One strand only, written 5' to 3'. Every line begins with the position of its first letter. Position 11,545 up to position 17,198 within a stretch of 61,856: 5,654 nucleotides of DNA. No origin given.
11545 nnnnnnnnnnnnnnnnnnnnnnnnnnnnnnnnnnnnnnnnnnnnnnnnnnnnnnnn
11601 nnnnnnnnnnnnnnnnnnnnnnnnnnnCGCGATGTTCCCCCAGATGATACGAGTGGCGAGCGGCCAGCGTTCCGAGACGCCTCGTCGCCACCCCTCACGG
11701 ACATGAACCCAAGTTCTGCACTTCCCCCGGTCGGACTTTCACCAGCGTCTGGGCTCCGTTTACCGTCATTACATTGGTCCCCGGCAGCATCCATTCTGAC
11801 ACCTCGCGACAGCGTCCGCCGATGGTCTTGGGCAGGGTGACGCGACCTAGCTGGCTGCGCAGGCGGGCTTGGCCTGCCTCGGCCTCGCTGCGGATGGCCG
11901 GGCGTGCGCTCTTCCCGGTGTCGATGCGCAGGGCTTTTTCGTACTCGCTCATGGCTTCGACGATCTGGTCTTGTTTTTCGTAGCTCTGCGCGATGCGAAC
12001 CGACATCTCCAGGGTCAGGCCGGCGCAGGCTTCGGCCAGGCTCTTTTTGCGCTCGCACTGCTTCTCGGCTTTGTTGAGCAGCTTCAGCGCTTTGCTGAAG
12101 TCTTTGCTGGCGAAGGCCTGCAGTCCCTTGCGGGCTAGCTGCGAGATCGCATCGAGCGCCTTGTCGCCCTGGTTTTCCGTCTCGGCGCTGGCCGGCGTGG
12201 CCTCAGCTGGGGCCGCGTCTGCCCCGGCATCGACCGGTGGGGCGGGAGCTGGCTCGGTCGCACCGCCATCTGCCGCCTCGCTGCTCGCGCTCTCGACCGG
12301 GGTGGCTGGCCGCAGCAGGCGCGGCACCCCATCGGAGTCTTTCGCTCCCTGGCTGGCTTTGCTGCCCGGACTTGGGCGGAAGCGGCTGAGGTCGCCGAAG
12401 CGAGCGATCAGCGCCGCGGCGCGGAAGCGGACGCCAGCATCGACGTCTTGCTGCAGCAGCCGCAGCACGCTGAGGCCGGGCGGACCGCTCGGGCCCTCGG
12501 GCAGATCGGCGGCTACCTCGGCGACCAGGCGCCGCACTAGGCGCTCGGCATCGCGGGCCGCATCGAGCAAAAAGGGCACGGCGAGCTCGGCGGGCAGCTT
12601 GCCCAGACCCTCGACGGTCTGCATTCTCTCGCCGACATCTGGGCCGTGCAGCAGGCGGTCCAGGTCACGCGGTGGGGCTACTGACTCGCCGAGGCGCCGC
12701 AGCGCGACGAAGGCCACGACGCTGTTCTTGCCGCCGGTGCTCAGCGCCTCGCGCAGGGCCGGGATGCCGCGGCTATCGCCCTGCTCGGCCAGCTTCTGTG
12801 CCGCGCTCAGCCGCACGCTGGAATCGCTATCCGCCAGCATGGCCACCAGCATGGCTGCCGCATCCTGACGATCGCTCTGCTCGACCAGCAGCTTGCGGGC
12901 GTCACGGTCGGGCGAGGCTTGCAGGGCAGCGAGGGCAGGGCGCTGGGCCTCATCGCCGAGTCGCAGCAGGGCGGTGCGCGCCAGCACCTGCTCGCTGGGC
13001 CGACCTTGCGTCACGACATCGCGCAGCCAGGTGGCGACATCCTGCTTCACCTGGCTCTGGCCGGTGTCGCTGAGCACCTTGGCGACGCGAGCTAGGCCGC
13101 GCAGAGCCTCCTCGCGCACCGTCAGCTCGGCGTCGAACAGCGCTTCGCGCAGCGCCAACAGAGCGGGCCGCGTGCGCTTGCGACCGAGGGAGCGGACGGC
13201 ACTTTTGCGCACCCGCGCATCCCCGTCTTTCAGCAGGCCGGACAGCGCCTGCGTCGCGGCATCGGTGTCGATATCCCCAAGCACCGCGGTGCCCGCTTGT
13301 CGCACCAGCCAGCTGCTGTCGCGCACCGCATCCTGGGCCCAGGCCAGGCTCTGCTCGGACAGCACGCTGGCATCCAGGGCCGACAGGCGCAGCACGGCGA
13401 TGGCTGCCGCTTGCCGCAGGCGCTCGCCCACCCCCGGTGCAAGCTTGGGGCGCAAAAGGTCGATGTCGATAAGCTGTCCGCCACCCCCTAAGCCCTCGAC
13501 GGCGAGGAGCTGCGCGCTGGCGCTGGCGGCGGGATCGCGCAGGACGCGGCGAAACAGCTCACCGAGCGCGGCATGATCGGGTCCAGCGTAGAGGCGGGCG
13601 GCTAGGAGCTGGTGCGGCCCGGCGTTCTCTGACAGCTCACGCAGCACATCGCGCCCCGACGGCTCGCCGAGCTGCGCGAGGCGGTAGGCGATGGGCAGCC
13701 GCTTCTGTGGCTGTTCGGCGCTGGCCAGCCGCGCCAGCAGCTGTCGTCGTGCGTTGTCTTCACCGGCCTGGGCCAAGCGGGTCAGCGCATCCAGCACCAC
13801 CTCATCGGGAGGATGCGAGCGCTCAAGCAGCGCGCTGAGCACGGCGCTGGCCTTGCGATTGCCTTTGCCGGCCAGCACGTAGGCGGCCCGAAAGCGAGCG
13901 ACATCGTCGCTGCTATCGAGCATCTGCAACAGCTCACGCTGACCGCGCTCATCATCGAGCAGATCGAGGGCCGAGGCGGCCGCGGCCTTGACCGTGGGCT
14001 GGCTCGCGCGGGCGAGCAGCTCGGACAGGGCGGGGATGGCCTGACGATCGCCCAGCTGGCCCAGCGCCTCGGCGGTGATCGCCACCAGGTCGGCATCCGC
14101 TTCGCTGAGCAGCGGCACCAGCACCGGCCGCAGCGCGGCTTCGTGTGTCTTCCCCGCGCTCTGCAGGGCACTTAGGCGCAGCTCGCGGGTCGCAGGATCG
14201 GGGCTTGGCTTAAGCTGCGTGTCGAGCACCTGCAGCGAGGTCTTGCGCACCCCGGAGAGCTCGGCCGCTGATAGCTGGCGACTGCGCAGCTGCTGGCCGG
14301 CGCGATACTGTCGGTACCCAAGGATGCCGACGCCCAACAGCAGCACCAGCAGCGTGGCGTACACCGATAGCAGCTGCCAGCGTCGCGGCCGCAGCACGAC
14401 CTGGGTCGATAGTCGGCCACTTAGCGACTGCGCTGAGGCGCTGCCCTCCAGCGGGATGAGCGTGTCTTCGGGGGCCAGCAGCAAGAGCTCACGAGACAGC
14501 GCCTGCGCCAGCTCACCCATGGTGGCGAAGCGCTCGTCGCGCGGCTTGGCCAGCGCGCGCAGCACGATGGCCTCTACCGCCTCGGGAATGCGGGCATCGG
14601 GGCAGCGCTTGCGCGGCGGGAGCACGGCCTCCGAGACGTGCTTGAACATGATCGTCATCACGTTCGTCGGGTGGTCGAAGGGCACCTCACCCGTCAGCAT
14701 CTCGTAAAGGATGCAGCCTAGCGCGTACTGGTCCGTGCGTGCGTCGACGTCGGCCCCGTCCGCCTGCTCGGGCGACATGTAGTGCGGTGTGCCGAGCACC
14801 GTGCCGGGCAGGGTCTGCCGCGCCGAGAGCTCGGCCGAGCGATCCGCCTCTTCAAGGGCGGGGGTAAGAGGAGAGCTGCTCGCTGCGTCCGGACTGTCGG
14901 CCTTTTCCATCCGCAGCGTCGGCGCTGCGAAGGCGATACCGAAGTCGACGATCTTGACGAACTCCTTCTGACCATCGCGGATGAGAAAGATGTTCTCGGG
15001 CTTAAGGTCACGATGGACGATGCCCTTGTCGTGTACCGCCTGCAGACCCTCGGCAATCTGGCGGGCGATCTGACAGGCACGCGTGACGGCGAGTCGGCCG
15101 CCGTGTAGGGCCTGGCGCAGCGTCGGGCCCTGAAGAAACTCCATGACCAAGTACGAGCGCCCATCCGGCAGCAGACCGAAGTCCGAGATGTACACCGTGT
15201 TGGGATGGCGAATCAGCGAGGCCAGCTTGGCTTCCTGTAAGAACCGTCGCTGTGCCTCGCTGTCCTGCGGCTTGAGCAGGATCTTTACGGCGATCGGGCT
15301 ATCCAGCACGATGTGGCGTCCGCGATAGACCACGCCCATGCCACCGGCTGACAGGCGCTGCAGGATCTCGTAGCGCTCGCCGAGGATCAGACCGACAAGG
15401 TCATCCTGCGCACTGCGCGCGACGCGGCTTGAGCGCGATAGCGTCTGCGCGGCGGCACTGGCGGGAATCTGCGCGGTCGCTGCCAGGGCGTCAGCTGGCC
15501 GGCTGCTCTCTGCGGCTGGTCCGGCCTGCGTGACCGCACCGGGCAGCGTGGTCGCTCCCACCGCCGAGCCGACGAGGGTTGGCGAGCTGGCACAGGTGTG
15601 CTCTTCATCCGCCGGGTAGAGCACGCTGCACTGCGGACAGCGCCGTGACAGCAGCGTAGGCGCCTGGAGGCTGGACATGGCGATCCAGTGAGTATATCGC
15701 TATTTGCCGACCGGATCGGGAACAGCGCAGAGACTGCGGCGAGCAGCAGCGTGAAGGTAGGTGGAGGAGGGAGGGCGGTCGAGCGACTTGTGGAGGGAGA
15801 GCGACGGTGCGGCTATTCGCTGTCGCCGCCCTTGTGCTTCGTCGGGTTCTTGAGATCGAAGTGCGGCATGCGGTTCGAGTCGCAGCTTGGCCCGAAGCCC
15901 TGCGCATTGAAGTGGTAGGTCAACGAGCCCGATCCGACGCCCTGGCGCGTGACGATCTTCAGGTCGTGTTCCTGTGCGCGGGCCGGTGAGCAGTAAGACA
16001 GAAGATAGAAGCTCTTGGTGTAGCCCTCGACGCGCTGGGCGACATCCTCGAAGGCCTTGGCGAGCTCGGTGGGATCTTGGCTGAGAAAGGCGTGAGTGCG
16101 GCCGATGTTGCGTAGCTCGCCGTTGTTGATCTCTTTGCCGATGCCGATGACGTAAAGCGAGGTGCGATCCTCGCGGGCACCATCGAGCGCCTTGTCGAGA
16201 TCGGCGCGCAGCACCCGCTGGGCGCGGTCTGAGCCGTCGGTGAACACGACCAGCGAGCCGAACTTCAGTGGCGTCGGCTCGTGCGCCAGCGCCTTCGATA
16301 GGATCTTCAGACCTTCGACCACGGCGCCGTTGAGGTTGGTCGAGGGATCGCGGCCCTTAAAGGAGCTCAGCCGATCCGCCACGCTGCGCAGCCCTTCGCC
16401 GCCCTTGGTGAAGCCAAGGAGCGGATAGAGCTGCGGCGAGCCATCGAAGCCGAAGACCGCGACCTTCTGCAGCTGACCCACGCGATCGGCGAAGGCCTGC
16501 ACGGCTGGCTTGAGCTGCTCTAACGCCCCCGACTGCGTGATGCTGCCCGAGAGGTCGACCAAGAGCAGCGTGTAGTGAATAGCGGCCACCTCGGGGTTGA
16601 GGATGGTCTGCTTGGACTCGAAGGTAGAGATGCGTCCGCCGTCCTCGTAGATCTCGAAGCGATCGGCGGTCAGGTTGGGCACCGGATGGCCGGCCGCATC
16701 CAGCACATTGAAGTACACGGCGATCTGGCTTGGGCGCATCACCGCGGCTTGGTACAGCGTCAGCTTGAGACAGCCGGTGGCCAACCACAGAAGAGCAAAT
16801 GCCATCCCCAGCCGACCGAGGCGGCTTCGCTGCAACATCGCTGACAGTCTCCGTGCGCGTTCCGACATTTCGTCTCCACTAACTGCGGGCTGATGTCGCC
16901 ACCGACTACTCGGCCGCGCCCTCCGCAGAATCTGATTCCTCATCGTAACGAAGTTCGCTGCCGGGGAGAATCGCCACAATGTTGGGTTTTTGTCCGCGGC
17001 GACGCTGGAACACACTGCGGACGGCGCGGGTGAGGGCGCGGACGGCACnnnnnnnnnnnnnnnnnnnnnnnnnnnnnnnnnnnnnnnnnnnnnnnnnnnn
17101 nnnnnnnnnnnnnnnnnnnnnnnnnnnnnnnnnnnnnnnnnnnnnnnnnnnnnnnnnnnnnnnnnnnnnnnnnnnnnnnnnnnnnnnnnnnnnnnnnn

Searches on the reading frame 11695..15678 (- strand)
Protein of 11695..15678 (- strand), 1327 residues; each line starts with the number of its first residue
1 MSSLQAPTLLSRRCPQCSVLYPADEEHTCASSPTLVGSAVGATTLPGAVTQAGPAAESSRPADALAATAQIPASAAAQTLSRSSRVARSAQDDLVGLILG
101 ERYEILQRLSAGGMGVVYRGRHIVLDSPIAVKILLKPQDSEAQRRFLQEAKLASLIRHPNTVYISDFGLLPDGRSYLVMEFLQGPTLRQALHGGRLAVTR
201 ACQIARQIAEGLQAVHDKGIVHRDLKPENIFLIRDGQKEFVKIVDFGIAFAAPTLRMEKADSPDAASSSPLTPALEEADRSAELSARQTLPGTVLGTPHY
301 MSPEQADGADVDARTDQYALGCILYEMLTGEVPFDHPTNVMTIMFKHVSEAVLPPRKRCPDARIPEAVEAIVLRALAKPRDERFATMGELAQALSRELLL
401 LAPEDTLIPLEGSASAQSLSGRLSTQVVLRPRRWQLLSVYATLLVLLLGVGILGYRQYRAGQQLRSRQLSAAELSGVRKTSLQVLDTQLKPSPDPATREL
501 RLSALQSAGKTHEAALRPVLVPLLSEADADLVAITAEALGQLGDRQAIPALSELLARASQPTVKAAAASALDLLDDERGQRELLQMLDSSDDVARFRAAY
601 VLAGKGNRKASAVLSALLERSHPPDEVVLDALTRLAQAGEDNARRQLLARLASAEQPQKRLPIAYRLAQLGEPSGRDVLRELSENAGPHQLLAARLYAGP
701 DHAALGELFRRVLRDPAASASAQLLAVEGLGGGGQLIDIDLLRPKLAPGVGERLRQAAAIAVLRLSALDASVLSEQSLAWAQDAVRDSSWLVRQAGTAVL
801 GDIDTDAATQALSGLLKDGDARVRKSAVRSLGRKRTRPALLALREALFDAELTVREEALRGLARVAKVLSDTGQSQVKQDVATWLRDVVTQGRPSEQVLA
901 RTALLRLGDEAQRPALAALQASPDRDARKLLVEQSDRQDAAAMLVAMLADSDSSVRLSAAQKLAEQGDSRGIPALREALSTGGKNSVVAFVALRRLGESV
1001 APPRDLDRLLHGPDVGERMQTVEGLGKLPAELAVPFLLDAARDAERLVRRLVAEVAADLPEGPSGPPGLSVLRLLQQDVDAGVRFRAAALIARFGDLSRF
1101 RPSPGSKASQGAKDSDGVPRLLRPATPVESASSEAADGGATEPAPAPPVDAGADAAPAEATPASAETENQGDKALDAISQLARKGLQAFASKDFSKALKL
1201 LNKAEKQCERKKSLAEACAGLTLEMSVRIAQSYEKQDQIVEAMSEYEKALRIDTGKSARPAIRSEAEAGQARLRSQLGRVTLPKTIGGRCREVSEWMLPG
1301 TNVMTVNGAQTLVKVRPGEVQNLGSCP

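Call 13: search_protein_families(library=pfam, proteins=[window:11695-15678:-], max_evalue=0.01)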
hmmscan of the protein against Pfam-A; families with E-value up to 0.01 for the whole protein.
window:11695-15678:- (1327 aa): 10 families
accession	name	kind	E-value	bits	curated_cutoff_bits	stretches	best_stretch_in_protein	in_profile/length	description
PF00069.31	Pkinase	-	1.6e-41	142.9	31.7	1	103-385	1-253/263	Protein kinase domain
PF13646.12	HEAT_2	-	3.7e-33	114.1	27.7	7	498-571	14-87/88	HEAT repeats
PF07714.23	PK_Tyr_Ser-Thr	-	1.3e-27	97.1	23.1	2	105-251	3-151/258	Protein tyrosine and serine/threonine kinase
PF03130.22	HEAT_PBS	-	3.5e-09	36.7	20.9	2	536-556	6-26/27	PBS lyase HEAT-like repeat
PF02985.28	HEAT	-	1.2e-07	31.7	23.5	0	943-964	4-25/31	HEAT repeat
PF07719.23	TPR_2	-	4.4e-05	23.7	27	0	1228-1253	6-31/34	Tetratricopeptide repeat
PF00515.34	TPR_1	-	0.0012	19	27.8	0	1228-1253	6-31/34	Tetratricopeptide repeat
PF14531.12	Kinase-like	-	0.0018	18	25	0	196-236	142-182/289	Kinase-like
PF06293.20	Kdo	-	0.0023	17.8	21.3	1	173-246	90-166/207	Lipopolysaccharide kinase (Kdo/WaaP) family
PF03109.22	ABC1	-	0.0067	16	22.9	0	174-249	142-214/244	ABC1 atypical kinase-like domain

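Call 70: search_protein_families(library=ncbifam, proteins=[window:11695-15678:-], max_evalue=0.001)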
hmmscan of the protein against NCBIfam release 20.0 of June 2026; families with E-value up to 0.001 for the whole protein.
window:11695-15678:- (1327 aa): 22 families
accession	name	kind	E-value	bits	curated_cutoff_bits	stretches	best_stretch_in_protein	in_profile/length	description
NF033483.0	PknB_PASTA_kin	equivalog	3.6e-81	273.9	450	2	96-255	2-160/563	Stk1 family PASTA domain-containing Ser/Thr kinase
NF052427.1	StpK7MSMEG_1200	equivalog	1.3e-45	156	900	2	102-258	8-164/601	serine/threonine protein kinase StpK7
NF047741.1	antiphage_MADS6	equivalog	1.4e-42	146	460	3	62-216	448-608/612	methylation-associated defense system protein kinase MAD6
NF009651.0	PRK13184.1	equivalog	5.8e-41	140.4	839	1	101-396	2-289/932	serine/threonine-protein kinase PknD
TIGR03903.1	TOMM_kin_cyc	equivalog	4.4e-34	117.6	705.75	1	129-350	6-204/1267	TOMM system kinase/cyclase fusion protein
NF038150.1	lanthi_synth_IV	equivalog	8.6e-20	70.6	650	2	88-252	178-348/851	class IV lanthionine synthetase LanL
NF053615.1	SerThrKinAfsKStmc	equivalog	8.1e-17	61.1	1300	2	103-254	15-163/809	protein serine/threonine kinase AfsK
NF033442.0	BREX_PglW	equivalog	1.8e-14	52.5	990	2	96-251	507-662/1391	BREX system serine/threonine kinase PglW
NF010374.0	PRK13800.1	equivalog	3.6e-12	45.4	1196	2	765-863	797-896/898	fumarate reductase/succinate dehydrogenase flavoprotein subunit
NF045915.1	PhycobilmeDegNblB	equivalog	7.1e-12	45.3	300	1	504-621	55-173/214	phycobilisome degradation protein NblB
NF038151.1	lanthi_synth_III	equivalog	6.1e-11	41.4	575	1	135-252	259-386/833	class III lanthionine synthetase LanKC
NF043056.1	T4SS_LegK1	equivalog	3.3e-09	35.9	550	1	174-252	153-242/516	Dot/Icm T4SS effector kinase LegK1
NF058502.1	phyc_lyase_CpcE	equivalog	5.2e-09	36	330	1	535-594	62-120/260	C-phycocyanin alpha-cysteine-84 phycocyanobilin lyase subunit CpcE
TIGR03724.2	arch_bud32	equivalog_domain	1.4e-08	34.5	125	1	144-252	38-134/193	KEOPS complex kinase/ATPase Bud32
NF007244.0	PRK09687.1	equivalog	1.3e-07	31.2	275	0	759-864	112-220/285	putative lyase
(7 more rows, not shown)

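Call 86: search_protein_families(library=padloc, proteins=[window:11695-15678:-], max_evalue=0.001)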
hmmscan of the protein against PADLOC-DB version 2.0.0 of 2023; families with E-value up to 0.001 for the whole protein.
window:11695-15678:- (1327 aa): 36 families (the best 25 are shown)
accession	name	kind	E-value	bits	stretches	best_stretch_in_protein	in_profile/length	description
PDLC04042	PD-T4-6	-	2.5e-78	261.7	2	99-252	7-159/292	-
PDLC04060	PD-T4-6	-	5.7e-76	254.4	2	95-252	2-158/486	-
PDLC04053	PD-T4-6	-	5.2e-72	240.9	2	102-251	10-160/311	-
PDLC04043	PD-T4-6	-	5e-70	234.8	2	102-252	16-165/452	-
PDLC04061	PD-T4-6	-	1.1e-69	234.3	2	95-251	10-169/510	-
PDLC04054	PD-T4-6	-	1.7e-68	229.6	2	100-252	11-161/347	-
PDLC04047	PD-T4-6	-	2.2e-65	218.9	2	101-259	10-168/327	-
PDLC04057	PD-T4-6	-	6.1e-64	214.7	2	95-251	2-157/443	-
PDLC04039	PD-T4-6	-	2.9e-61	205.9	2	90-253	4-165/458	-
PDLC04048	PD-T4-6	-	5.1e-60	201.7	2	95-251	4-160/354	-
PDLC04041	PD-T4-6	-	1.3e-59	200.6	1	96-397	24-293/443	-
PDLC04052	PD-T4-6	-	1.5e-59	200.5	2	98-251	6-162/496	-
PDLC01088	C3a189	-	8.7e-59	197.9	1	109-396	5-260/840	kinase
PDLC04138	mad6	-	3.7e-56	189.3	1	99-396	49-312/659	mads_6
PDLC04040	PD-T4-6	-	2.3e-54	183.1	2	286-397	157-265/547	-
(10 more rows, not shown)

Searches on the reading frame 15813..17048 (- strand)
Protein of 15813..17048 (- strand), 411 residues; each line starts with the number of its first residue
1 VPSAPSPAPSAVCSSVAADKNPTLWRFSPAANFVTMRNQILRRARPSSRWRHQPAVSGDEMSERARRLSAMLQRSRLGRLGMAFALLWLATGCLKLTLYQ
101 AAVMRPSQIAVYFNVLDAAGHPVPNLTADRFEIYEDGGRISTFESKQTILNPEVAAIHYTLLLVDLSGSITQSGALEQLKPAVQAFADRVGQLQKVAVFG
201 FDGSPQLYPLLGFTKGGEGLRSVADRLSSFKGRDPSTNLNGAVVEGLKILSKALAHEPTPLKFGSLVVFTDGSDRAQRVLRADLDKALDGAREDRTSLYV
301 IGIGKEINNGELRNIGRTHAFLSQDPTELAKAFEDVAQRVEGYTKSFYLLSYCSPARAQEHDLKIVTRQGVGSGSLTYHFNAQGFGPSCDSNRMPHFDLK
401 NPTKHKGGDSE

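Call 17: search_protein_families(library=pfam, proteins=[window:15813-17048:-], max_evalue=0.001)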
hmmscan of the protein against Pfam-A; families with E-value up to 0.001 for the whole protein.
window:15813-17048:- (411 aa): 2 families
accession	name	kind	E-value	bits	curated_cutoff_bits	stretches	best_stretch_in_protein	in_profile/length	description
PF00092.34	VWA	-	1.2e-09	39.1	23.8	1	162-333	4-172/174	von Willebrand factor type A domain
PF13519.12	VWA_2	-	1.1e-06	29.7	27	1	160-272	1-106/107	von Willebrand factor type A domain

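Call 70: search_protein_families(library=ncbifam, proteins=[window:15813-17048:-], max_evalue=0.001)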
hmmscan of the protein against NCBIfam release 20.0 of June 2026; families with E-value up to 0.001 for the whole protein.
window:15813-17048:- (411 aa): 1 family
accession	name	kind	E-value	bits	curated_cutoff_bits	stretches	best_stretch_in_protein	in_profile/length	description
TIGR03436.1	acidobact_VWFA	subfamily_domain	4.2e-13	49.5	81.25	1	108-314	9-232/324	VWA domain-containing protein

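Call 86: search_protein_families(library=padloc, proteins=[window:15813-17048:-], max_evalue=0.001)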
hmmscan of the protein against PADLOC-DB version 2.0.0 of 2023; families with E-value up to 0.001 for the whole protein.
window:15813-17048:- (411 aa): 0 families
